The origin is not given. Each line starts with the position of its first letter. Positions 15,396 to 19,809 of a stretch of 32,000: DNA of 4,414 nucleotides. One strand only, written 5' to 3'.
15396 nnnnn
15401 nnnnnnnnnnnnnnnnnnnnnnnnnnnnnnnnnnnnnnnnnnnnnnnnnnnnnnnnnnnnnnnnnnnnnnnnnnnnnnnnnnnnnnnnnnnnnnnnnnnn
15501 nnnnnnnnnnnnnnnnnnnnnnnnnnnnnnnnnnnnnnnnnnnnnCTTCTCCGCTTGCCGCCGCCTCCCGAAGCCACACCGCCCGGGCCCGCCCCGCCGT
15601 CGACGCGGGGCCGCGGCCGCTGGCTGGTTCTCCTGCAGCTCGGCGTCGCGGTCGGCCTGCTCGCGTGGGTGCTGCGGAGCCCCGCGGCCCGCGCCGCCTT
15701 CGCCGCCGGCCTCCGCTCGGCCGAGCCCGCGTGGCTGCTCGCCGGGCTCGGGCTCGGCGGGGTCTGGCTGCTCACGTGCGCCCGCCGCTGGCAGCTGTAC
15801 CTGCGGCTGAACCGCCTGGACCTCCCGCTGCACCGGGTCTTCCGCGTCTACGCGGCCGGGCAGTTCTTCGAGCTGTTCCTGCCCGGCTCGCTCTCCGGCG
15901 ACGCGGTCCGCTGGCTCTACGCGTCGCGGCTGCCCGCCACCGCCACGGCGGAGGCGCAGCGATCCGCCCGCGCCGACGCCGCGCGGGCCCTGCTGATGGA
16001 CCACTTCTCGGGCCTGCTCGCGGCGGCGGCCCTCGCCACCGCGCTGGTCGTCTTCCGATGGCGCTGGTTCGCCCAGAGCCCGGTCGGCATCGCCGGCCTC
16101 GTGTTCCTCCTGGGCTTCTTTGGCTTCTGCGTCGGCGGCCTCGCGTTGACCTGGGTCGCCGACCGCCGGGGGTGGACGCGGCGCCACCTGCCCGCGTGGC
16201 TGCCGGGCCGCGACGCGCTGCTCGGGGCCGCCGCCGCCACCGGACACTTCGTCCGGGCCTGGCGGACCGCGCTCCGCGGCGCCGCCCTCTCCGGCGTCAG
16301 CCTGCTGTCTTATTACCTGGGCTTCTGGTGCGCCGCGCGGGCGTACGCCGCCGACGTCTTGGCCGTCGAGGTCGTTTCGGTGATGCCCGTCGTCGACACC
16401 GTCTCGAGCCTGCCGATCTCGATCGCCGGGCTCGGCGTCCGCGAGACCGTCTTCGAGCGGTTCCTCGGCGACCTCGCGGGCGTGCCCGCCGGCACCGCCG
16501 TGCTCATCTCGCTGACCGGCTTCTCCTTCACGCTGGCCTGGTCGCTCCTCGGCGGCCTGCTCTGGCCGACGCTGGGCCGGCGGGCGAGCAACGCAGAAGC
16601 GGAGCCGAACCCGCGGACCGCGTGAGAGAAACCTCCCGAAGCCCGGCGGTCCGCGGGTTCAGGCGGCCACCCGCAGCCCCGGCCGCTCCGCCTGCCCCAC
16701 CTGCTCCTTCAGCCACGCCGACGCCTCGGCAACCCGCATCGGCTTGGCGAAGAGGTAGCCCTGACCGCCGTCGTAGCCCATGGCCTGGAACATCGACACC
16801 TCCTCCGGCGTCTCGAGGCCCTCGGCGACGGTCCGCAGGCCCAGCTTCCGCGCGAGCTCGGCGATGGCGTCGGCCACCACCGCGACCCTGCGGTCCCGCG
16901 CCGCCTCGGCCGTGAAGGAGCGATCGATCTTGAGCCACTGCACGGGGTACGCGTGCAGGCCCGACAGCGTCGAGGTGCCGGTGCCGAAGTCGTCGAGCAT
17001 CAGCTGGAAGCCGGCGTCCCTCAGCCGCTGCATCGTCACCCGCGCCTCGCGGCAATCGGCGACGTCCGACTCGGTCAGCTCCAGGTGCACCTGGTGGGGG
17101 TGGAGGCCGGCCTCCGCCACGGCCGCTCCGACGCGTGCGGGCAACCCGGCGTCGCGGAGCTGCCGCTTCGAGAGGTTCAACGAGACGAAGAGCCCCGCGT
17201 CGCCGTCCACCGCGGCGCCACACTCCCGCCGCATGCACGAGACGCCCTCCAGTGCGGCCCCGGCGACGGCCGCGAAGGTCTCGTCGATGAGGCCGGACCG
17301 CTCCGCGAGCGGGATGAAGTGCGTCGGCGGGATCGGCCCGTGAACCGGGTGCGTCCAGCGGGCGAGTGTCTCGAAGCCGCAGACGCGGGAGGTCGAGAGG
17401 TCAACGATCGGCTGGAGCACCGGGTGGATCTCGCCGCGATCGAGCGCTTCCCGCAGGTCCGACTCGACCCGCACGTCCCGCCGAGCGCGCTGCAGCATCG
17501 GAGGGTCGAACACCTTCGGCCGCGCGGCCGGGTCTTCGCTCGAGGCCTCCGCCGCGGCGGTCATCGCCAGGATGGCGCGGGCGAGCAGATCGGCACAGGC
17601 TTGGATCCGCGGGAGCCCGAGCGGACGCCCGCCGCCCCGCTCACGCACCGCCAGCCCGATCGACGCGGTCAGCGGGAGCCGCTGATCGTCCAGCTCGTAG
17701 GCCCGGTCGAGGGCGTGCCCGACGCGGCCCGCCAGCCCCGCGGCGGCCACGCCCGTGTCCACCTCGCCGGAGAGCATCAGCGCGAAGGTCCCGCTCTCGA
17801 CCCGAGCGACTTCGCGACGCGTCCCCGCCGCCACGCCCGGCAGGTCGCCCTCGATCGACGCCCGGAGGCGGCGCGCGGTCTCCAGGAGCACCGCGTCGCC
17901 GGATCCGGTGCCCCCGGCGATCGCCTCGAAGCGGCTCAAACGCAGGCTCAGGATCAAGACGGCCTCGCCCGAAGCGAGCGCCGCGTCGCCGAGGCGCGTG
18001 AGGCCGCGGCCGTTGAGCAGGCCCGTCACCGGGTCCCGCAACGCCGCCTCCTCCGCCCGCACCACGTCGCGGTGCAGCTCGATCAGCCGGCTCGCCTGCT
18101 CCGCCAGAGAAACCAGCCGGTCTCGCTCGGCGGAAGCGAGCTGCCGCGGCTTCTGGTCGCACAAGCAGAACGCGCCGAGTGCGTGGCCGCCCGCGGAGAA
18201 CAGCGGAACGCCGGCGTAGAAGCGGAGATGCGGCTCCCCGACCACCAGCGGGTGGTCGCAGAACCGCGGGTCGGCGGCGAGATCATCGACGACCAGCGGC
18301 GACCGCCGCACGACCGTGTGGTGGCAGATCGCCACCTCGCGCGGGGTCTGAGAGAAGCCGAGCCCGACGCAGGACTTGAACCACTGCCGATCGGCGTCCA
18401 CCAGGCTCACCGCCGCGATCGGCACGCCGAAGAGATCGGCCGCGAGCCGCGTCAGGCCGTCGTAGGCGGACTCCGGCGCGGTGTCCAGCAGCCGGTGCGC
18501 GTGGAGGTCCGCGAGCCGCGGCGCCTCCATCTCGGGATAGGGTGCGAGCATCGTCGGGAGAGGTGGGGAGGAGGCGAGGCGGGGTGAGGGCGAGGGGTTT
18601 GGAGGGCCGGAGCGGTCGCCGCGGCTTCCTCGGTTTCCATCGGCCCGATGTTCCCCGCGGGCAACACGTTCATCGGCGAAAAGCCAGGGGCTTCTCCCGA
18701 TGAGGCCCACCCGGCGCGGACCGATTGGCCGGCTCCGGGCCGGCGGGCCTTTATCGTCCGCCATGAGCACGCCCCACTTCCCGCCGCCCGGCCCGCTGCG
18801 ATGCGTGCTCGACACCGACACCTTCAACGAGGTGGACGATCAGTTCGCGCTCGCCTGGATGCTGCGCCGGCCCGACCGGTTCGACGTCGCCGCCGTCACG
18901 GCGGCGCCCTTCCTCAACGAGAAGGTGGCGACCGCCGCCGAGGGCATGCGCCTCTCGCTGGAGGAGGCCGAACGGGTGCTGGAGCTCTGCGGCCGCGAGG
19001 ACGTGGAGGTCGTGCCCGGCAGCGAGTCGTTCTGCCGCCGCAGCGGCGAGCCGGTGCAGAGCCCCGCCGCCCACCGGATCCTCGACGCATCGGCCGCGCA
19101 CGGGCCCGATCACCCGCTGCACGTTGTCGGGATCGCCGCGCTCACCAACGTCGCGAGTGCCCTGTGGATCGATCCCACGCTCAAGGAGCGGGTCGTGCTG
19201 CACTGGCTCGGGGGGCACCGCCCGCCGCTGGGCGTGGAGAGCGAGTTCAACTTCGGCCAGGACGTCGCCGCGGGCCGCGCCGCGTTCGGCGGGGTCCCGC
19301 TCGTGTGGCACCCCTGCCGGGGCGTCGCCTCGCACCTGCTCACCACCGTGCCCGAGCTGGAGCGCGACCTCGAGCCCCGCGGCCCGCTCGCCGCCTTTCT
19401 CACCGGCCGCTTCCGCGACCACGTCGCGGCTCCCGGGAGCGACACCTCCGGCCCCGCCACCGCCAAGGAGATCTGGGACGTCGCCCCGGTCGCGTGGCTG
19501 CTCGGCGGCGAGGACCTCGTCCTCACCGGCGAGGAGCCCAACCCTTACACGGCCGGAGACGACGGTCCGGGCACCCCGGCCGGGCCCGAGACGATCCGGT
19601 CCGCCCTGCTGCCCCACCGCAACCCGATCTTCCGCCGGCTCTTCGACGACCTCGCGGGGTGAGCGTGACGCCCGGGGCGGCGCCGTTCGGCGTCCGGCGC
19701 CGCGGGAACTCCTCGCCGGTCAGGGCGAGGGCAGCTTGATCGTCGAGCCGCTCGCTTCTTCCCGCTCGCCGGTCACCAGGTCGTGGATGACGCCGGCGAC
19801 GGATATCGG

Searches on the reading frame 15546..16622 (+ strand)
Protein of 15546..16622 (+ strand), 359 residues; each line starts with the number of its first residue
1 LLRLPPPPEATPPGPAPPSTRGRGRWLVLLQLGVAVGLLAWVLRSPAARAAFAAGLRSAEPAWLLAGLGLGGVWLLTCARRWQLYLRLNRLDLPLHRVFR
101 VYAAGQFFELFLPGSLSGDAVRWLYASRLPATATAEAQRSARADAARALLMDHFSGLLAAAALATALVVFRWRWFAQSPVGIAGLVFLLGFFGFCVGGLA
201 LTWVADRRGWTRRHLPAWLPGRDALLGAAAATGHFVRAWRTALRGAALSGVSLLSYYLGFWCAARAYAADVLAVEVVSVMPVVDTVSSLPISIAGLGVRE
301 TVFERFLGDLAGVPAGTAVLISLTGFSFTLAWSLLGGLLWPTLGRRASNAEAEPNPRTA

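Call 75: search_protein_families(library=pfam, proteins=[window:15546-16622:+], max_evalue=0.001)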
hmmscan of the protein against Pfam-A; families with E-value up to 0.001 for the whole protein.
window:15546-16622:+ (359 aa): 1 family
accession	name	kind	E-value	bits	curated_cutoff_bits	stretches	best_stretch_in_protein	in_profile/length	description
PF03706.18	LPG_synthase_TM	-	3.1e-28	99.6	33.4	1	28-332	1-297/302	Lysylphosphatidylglycerol synthase TM region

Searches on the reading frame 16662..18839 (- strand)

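Call 75: search_protein_families(library=pfam, proteins=[window:16662-18839:-], max_evalue=0.001)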
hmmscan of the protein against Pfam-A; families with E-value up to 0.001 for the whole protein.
window:16662-18839:- (726 aa): 4 families
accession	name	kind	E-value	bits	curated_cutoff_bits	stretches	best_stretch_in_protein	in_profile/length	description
PF00563.25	EAL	-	1.1e-61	208.7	31.3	1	461-700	3-236/236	EAL domain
PF01590.32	GAF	-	3.4e-18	66.9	22.4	1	123-251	3-131/133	GAF domain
PF13185.12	GAF_2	-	9.7e-13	48.9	28.6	1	122-254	4-136/136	GAF domain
PF00990.26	GGDEF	-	1.1e-05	25.7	23.8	1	266-400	1-133/161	Diguanylate cyclase, GGDEF domain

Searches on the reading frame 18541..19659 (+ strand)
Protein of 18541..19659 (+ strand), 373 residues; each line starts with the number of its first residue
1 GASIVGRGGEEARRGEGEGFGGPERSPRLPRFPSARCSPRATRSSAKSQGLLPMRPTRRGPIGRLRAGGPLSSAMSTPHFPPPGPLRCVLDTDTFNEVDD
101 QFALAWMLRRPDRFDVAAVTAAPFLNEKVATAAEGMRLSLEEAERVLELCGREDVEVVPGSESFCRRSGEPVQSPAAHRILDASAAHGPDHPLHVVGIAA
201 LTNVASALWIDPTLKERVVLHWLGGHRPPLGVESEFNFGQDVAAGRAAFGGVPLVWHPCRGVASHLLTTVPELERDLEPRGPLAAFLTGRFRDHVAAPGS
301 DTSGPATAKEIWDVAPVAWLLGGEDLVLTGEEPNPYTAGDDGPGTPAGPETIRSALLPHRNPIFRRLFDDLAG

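Call 75: search_protein_families(library=pfam, proteins=[window:18541-19659:+], max_evalue=0.001)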
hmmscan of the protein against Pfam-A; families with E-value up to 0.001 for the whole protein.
window:18541-19659:+ (373 aa): 1 family
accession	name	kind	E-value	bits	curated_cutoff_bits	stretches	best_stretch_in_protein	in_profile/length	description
PF01156.24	IU_nuc_hydro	-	1.4e-14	54.9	34.2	1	89-321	2-245/297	Inosine-uridine preferring nucleoside hydrolase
